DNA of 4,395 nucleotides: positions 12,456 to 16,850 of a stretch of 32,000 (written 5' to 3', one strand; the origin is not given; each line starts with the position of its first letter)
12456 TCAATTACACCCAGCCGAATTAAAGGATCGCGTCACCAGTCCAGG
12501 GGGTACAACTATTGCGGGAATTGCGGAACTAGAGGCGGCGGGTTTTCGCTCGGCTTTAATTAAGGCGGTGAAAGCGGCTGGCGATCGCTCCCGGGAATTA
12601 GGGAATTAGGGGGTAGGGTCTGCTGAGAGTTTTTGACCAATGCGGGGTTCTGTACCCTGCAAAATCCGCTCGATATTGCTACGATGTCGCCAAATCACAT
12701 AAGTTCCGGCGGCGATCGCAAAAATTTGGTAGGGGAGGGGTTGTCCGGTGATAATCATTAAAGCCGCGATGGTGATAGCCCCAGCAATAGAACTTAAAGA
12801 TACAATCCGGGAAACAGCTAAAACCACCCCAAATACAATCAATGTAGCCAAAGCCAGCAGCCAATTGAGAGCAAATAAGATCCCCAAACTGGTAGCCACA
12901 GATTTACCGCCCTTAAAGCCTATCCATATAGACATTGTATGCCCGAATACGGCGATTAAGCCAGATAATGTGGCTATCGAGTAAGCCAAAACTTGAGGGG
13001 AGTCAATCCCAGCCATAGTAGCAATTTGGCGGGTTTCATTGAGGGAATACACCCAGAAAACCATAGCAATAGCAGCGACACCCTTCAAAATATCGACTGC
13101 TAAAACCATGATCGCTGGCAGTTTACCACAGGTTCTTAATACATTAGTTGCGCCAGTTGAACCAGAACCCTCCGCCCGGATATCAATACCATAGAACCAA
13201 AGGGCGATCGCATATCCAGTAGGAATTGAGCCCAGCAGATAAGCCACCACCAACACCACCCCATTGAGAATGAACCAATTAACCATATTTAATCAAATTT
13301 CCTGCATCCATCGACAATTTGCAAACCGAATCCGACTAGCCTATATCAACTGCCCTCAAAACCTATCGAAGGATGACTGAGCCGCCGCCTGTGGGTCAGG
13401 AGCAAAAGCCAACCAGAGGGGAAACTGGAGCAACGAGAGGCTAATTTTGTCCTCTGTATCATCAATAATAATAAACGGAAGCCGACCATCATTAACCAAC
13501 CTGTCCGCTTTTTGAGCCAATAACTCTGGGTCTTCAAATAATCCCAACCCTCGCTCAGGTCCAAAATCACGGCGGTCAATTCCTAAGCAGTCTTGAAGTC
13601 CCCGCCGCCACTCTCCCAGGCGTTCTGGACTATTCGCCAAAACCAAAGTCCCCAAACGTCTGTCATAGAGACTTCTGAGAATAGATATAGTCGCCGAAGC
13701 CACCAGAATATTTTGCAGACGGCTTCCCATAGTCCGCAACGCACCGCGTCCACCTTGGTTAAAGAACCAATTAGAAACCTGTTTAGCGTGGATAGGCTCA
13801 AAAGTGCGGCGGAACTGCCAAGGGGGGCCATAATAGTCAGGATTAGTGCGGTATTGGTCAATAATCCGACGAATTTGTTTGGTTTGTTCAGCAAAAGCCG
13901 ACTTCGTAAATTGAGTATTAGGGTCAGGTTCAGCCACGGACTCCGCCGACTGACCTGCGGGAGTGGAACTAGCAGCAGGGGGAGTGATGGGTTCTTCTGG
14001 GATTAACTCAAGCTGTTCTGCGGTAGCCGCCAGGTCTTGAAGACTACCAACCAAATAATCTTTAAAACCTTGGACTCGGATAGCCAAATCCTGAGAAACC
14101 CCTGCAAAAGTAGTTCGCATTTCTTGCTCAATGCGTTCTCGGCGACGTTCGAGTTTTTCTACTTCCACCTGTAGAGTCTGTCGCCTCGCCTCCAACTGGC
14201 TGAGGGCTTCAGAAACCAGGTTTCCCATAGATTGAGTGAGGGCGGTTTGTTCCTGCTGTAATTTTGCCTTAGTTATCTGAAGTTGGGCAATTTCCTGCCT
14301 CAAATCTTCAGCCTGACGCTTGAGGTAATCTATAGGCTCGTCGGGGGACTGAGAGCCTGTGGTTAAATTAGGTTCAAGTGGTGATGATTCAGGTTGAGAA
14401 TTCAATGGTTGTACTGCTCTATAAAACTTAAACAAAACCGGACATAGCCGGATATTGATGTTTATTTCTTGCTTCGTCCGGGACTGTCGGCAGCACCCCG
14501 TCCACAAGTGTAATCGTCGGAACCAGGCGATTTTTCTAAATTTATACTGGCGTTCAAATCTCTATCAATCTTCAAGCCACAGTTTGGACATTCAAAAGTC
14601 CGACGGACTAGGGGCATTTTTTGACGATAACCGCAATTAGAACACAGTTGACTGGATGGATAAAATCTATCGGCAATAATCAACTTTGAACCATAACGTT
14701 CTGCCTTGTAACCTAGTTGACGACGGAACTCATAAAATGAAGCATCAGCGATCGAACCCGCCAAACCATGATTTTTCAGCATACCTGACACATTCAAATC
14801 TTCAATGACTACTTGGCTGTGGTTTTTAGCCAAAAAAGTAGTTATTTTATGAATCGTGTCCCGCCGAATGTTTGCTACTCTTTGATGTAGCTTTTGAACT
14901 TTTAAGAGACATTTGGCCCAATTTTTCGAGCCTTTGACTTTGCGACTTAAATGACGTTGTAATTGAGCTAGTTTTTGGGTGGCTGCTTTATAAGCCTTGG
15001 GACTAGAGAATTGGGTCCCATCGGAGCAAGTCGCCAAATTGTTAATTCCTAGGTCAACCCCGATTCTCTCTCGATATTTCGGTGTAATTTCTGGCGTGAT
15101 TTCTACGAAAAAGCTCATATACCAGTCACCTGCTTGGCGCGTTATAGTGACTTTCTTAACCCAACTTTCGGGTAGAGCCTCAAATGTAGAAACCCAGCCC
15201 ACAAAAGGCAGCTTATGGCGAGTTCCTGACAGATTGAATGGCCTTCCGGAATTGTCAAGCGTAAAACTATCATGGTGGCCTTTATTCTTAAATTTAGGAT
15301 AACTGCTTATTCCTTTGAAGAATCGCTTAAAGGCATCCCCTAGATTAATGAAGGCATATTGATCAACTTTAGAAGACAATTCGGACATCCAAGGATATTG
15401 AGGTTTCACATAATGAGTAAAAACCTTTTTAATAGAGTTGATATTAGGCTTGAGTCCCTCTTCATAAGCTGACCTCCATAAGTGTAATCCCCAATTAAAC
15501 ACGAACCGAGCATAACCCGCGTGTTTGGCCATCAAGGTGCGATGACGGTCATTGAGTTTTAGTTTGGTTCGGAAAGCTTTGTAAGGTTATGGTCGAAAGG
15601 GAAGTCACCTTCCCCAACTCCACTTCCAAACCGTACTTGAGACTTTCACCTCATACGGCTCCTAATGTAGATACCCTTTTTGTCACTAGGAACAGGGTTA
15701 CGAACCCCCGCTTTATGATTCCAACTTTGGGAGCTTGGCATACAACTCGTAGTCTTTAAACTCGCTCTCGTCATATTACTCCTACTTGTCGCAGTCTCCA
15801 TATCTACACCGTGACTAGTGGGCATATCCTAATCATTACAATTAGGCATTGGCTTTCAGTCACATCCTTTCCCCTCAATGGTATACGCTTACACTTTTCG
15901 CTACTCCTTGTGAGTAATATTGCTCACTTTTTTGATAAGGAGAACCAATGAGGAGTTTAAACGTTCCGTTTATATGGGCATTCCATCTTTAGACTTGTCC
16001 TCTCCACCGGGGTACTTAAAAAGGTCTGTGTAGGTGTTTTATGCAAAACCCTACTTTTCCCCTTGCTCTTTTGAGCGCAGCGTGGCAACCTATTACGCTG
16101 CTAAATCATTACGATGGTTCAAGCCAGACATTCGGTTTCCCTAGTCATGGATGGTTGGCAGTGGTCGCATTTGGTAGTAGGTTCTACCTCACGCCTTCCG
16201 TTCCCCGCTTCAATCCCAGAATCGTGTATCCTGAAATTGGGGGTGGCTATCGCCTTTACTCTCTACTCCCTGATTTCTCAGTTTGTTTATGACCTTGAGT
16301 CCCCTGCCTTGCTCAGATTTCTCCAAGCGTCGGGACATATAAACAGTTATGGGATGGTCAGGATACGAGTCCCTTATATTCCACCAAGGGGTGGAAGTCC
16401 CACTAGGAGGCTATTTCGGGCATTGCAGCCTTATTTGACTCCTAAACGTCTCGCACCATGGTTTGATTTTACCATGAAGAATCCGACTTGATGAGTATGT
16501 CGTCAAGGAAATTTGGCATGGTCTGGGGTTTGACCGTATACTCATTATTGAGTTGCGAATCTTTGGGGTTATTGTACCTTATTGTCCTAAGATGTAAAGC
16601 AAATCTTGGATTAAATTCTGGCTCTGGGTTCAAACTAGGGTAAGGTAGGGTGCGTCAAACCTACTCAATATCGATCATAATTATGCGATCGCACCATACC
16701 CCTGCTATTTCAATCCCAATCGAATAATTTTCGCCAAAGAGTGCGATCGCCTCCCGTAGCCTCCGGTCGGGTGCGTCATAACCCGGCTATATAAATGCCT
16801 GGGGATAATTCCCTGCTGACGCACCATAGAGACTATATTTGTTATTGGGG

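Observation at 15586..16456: ORF-less group II intron nested at the start codon of a tnpB element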

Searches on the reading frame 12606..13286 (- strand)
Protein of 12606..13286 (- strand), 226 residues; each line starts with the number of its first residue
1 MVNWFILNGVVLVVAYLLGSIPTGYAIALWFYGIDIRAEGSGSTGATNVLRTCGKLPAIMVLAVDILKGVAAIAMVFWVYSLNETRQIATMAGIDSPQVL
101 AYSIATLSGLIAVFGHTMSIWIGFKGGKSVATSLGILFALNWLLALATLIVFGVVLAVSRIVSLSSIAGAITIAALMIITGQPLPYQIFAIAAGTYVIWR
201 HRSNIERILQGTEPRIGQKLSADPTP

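Call 7: search_protein_families(library=pfam, proteins=[window:12606-13286:-])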
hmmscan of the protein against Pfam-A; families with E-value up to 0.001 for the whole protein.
window:12606-13286:- (226 aa): 1 family
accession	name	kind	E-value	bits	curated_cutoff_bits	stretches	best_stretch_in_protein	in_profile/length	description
PF02660.20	G3P_acyltransf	-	8.2e-51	172.8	24.1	1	14-208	1-164/164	Glycerol-3-phosphate acyltransferase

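Call 51: find_encoding_contigs(protein=window:12606-13286:-, flank=10000, max_places=10)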
Protein window:12606-13286:- (226 aa): 23 contigs read that carry it; 10 places shown.
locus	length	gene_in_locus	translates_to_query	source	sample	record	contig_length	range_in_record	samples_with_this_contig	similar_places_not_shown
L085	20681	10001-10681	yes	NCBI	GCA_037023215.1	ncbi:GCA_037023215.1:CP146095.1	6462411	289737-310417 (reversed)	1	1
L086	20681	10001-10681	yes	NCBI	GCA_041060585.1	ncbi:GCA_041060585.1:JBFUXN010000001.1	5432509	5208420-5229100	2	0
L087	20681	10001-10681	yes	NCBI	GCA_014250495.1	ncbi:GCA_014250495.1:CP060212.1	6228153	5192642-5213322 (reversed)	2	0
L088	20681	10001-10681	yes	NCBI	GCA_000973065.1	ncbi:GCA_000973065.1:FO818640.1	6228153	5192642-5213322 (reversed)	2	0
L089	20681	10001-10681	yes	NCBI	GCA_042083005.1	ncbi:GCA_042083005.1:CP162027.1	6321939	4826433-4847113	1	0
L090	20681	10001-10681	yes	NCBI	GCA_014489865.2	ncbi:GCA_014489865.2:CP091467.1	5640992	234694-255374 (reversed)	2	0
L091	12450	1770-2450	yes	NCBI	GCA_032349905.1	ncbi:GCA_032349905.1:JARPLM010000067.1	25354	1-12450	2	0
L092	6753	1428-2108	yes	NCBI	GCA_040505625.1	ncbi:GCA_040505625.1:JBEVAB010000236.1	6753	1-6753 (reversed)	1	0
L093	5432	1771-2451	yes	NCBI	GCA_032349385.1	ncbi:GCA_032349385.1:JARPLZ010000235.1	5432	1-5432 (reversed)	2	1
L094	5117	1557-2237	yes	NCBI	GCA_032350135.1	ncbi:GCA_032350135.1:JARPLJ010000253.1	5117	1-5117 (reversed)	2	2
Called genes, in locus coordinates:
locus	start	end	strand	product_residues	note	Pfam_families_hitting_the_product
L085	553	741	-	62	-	-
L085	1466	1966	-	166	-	PF01467:CTP_transf_like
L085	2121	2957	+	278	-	PF28006:HpsJ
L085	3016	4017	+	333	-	PF00535:Glycos_transf_2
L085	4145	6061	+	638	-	PF00456:Transketolase_N (faint), PF13292:DXP_synthase_N, PF00676:E1_dh (faint), PF02775:TPP_enzyme_C (faint), PF02779:Transket_pyr, PF02780:Transketolase_C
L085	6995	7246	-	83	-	-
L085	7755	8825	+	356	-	PF12323:HTH_OrfB_IS605 (weak), PF01385:OrfB_IS605, PF07282:Cas12f1-like_TNB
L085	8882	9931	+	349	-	PF11285:DUF3086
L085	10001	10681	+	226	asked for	PF02660:G3P_acyltransf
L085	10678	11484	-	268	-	PF03807:F420_oxidored, PF14748:P5CR_dimer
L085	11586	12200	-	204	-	PF04472:SepF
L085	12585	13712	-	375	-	PF12323:HTH_OrfB_IS605, PF01385:OrfB_IS605, PF07282:Cas12f1-like_TNB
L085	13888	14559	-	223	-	PF01168:Ala_racemase_N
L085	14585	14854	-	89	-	PF12058:PipX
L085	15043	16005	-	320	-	PF02361:CbiQ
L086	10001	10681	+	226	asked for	PF02660:G3P_acyltransf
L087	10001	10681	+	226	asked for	PF02660:G3P_acyltransf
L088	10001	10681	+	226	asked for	PF02660:G3P_acyltransf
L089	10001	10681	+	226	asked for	PF02660:G3P_acyltransf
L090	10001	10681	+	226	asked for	PF02660:G3P_acyltransf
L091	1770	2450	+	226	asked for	PF02660:G3P_acyltransf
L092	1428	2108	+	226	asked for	PF02660:G3P_acyltransf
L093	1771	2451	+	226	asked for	PF02660:G3P_acyltransf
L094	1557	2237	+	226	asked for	PF02660:G3P_acyltransf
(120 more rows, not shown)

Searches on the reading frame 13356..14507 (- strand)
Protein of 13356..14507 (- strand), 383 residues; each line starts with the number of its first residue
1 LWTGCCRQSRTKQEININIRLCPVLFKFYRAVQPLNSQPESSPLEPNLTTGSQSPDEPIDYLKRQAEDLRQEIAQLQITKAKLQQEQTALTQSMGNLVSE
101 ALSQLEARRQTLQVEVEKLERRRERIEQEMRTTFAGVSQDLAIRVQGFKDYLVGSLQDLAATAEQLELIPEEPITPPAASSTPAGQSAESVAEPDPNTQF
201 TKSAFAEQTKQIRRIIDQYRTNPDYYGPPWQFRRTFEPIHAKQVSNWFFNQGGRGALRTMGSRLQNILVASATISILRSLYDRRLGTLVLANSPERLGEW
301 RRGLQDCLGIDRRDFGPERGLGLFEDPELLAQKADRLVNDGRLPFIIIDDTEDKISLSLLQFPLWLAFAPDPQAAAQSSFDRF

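Call 7: search_protein_families(library=pfam, proteins=[window:13356-14507:-])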
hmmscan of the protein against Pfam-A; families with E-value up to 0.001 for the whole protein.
window:13356-14507:- (383 aa): 1 family
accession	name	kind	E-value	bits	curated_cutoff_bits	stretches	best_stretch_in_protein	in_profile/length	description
PF11285.13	DUF3086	-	3.4e-135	450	24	1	99-374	2-275/277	Protein of unknown function (DUF3086)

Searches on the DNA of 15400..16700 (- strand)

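Call 14: search_rna_families(source=window, start=15400, end=16700, threshold=evalue, max_evalue=5, show_alignments=6)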
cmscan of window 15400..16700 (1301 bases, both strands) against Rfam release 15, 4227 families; matches with E-value up to 5: 3.
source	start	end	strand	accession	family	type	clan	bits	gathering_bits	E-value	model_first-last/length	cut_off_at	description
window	15586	15663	-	RF00029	Intron_gpII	Intron;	-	60.6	40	4e-11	1-77/77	no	Group II catalytic intron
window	15624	15663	-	RF04357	Plastid-ndhA-ndhB-2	Intron;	CL00155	42.4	53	7.3e-08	2-41/41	no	Plastid-ndhA-ndhB-2 group II-D5 intron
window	15629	15660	-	RF04336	Plastid-petD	Intron;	-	18.3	65.5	0.91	11-42/47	no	Plastid-petD group II-D5 intron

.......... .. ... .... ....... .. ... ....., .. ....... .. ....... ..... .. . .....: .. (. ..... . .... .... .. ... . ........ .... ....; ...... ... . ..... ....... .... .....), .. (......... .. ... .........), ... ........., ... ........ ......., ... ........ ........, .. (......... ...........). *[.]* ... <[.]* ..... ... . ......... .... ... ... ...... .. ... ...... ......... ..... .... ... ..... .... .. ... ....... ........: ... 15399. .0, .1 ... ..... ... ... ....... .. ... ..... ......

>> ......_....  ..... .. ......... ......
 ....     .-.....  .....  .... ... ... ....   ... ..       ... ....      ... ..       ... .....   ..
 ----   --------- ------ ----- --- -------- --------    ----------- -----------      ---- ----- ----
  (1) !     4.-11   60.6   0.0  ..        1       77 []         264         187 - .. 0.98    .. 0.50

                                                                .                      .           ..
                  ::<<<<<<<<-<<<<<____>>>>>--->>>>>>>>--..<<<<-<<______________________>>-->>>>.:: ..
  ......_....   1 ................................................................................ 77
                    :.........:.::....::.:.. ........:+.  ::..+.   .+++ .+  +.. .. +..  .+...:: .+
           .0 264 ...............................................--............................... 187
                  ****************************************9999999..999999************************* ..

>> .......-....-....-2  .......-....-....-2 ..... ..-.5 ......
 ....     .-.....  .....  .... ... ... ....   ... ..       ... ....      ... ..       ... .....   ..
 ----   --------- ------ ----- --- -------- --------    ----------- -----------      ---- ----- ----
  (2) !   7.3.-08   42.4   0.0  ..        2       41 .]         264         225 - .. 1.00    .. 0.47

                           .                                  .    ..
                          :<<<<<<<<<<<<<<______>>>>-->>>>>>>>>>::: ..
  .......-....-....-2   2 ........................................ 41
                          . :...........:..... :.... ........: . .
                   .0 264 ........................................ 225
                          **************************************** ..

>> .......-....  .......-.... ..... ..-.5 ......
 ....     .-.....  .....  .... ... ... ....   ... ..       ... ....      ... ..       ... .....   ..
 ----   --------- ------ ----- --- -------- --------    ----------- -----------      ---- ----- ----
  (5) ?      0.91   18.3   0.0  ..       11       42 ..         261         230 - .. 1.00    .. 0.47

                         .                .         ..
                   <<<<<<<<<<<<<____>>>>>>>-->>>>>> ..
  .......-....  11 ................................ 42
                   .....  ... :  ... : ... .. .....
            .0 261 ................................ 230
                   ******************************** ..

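Call 15: search_dna_similar(query=window:15586-16456:-, collection=plasmids, mode=distant, max_rows=30)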
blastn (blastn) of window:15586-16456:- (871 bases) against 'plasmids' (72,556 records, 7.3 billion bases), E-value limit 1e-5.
Records with a match: 2; places in all: 2; records where one place covers at least 80% of the query: 0.
Best place of each record, by identity: 80-90% 2.
By first word of the organism name: Leptolyngbya 1; Fischerella 1.
By predicted mobility (MOB-suite, as given by PLSDB): non-mobilizable 2.
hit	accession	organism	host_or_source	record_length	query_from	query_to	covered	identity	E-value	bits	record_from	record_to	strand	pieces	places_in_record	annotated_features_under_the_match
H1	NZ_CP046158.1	Leptolyngbya sp. BL0902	cell culture,open pond on an algae farm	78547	794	857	7%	84.8%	3e-6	62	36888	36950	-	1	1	none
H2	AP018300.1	Fischerella sp. NIES-4106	-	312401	794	840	5%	89.4%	9e-7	64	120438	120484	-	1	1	none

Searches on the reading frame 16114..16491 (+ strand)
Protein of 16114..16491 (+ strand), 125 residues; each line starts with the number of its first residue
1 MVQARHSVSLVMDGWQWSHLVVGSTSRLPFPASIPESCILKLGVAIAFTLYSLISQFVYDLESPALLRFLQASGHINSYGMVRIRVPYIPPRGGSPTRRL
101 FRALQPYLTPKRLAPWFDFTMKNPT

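Call 7: search_protein_families(library=pfam, proteins=[window:16114-16491:+])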
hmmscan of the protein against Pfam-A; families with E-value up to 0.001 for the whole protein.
window:16114-16491:+ (125 aa): 0 families
